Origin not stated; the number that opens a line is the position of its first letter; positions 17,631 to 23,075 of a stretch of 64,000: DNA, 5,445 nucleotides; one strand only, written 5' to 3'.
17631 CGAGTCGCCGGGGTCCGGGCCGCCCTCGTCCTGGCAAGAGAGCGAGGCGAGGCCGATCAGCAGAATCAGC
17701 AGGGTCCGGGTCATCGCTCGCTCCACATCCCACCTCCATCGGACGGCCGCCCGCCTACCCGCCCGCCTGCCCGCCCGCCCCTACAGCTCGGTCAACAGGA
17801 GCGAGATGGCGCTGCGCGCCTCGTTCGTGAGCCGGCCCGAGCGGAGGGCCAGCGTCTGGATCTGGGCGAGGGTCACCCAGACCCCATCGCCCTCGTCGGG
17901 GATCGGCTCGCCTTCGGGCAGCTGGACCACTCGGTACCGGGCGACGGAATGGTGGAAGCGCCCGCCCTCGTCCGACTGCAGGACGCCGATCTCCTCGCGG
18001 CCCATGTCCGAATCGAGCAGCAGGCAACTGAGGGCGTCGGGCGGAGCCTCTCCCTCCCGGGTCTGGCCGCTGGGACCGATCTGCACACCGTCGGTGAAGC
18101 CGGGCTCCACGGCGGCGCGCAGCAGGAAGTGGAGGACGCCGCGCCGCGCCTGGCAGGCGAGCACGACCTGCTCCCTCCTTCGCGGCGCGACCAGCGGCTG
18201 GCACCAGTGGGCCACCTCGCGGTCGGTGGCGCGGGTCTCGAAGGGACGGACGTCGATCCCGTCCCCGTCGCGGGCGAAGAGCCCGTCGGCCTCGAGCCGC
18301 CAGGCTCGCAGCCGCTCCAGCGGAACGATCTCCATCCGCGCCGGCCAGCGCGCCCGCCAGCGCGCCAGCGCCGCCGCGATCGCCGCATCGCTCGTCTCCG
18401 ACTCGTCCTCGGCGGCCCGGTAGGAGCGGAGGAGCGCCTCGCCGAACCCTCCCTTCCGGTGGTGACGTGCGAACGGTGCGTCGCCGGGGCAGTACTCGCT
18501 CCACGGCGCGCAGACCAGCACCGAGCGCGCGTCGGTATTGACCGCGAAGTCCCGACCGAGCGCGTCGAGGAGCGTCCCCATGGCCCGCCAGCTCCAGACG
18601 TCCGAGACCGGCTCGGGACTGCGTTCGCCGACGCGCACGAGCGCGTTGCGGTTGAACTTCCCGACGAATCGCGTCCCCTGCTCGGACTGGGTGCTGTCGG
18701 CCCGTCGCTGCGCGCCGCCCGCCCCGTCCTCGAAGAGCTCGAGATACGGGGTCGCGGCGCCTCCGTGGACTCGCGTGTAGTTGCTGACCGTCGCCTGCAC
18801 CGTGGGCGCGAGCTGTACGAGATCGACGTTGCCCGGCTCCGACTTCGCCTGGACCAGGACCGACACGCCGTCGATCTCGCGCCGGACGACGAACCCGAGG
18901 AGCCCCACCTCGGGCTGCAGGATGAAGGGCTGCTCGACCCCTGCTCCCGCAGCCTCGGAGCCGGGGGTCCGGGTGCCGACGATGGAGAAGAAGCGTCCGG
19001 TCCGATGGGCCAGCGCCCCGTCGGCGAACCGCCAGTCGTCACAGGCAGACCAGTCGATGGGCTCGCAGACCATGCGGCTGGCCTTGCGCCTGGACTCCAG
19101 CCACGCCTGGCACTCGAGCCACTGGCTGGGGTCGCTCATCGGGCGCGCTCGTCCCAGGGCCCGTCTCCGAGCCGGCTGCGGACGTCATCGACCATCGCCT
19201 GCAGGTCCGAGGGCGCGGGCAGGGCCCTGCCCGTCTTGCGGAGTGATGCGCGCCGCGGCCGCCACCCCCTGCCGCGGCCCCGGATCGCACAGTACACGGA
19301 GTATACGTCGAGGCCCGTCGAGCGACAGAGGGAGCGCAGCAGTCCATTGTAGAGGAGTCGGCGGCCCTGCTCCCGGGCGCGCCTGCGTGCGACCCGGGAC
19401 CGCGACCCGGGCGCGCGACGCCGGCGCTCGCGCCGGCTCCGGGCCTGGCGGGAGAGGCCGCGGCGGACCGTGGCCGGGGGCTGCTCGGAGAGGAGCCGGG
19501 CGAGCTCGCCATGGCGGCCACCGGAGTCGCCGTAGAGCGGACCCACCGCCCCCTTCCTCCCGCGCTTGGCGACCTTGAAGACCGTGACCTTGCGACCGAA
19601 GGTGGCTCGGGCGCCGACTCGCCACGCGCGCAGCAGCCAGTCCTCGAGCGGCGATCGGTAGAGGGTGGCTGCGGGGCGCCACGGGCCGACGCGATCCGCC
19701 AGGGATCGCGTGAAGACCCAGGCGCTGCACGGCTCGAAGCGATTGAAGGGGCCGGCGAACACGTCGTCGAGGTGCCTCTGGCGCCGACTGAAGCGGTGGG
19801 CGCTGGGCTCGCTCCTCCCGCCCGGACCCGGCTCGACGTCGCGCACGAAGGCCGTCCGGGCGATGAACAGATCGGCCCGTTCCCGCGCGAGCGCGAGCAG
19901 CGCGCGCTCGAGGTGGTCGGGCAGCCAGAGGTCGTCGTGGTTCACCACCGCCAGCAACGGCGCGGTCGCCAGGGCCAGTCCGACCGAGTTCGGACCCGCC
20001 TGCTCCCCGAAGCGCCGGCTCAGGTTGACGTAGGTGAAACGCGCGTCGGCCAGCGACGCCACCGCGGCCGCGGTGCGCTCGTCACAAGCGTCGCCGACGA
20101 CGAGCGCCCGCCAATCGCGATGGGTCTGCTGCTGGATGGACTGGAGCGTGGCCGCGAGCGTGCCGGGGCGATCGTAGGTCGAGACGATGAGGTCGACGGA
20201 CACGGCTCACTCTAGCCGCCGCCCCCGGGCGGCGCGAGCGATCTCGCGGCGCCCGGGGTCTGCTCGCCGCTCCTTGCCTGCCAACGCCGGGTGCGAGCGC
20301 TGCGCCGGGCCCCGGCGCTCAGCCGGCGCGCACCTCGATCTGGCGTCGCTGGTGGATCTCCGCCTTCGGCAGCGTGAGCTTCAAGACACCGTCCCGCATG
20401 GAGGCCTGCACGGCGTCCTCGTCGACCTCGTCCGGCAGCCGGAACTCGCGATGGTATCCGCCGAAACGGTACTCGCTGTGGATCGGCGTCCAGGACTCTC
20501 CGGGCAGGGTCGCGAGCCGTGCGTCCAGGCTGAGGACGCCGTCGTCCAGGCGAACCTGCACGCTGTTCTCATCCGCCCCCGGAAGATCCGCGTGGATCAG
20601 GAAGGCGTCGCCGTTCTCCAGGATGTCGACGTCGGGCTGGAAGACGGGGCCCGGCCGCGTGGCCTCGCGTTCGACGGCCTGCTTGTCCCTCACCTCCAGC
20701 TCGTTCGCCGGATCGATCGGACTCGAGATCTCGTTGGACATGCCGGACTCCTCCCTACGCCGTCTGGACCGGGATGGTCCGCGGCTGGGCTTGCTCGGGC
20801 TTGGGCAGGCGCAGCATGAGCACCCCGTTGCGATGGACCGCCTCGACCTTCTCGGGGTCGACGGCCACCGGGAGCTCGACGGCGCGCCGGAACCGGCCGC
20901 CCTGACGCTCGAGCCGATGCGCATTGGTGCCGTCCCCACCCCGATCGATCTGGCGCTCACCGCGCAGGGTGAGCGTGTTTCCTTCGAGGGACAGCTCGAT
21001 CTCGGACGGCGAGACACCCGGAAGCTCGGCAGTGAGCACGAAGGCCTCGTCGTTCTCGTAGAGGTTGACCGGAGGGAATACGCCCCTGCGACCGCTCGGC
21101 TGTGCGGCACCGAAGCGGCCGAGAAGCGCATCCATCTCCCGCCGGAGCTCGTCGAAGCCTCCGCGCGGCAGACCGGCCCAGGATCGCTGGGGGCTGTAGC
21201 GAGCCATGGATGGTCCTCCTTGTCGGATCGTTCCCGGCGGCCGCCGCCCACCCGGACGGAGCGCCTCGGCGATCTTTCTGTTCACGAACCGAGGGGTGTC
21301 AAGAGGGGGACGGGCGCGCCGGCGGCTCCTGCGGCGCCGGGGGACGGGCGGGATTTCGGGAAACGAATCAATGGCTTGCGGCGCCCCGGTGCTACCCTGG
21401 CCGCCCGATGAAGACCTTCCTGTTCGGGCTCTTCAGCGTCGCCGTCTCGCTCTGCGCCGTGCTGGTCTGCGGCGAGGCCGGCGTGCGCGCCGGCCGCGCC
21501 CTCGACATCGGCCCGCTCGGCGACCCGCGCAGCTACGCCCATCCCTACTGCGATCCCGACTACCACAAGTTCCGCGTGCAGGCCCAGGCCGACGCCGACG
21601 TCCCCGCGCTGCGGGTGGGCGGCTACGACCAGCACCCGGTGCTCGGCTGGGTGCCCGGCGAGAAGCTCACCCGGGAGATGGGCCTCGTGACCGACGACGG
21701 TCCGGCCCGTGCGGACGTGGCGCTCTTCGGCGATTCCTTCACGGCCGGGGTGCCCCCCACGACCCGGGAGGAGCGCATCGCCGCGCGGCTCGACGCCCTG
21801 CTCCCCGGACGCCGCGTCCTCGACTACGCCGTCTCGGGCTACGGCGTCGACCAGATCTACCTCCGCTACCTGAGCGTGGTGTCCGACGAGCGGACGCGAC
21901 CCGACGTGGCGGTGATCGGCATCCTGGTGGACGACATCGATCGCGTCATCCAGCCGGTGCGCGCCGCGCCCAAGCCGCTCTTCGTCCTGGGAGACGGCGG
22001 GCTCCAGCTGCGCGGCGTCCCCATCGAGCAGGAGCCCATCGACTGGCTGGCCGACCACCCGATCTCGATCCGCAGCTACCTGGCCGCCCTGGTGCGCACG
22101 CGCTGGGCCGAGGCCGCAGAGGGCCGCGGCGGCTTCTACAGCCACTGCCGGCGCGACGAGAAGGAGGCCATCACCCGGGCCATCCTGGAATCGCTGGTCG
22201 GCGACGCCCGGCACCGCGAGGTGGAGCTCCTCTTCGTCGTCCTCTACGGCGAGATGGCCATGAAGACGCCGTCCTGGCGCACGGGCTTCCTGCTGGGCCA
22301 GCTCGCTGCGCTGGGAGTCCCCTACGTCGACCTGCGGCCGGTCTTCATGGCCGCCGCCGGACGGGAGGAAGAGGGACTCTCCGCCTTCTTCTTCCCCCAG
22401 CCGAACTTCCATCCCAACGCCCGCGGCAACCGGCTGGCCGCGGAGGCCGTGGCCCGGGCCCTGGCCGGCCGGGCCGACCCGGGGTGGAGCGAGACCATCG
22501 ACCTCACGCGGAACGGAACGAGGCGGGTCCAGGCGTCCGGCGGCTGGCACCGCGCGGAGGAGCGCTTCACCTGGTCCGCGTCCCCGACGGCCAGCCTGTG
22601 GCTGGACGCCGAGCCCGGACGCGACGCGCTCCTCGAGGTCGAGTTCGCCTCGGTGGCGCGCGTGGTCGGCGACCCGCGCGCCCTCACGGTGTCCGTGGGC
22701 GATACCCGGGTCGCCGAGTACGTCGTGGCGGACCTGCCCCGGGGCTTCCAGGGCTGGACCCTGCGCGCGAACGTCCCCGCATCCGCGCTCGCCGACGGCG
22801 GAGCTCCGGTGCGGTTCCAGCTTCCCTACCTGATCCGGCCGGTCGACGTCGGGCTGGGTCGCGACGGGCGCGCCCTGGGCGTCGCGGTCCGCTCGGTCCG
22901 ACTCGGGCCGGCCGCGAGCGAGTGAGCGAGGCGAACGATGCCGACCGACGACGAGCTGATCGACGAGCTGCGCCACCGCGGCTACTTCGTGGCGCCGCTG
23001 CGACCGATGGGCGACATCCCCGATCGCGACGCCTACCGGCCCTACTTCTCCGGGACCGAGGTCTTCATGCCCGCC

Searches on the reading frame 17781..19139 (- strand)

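Call 70: search_protein_families(library=pfam, proteins=[window:17781-19139:-], max_evalue=0.00001)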
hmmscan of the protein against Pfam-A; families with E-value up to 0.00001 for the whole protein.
window:17781-19139:- (452 aa): 1 family
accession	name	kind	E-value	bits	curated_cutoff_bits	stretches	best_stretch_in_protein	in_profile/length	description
PF03559.20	Hexose_dehydrat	-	4.4e-90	301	25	2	10-210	4-202/203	NDP-hexose 2,3-dehydratase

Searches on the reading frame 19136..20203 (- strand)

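Call 70: search_protein_families(library=pfam, proteins=[window:19136-20203:-], max_evalue=0.00001)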
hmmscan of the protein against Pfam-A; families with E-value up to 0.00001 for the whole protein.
window:19136-20203:- (355 aa): 1 family
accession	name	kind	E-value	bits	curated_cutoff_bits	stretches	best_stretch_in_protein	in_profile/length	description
PF00535.33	Glycos_transf_2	-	1.2e-16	61.6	23.3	1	5-171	2-166/168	Glycosyl transferase family 2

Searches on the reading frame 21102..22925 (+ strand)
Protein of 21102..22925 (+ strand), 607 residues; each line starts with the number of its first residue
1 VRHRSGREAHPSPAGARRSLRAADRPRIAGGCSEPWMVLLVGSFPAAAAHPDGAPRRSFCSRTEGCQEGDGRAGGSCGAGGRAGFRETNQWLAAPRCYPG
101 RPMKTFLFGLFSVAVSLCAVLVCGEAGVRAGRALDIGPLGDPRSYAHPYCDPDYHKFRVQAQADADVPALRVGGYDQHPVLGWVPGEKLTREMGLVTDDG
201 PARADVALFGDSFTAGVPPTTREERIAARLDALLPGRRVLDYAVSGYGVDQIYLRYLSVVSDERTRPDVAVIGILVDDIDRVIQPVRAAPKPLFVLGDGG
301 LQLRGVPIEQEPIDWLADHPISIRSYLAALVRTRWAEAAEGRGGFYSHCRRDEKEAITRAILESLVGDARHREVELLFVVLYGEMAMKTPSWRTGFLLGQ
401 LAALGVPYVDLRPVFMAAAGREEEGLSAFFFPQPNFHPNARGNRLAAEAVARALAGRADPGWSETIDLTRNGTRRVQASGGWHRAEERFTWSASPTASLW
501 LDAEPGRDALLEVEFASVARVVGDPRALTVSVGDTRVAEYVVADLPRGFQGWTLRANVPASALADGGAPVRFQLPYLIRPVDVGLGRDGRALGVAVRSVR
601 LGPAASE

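Call 70: search_protein_families(library=pfam, proteins=[window:21102-22925:+], max_evalue=0.00001)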
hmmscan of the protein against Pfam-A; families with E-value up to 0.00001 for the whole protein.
window:21102-22925:+ (607 aa): 1 family
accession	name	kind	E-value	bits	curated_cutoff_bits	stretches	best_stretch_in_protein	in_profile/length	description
PF13472.12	Lipase_GDSL_2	-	4.9e-13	50.4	32.9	1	208-445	1-178/178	GDSL-like Lipase/Acylhydrolase family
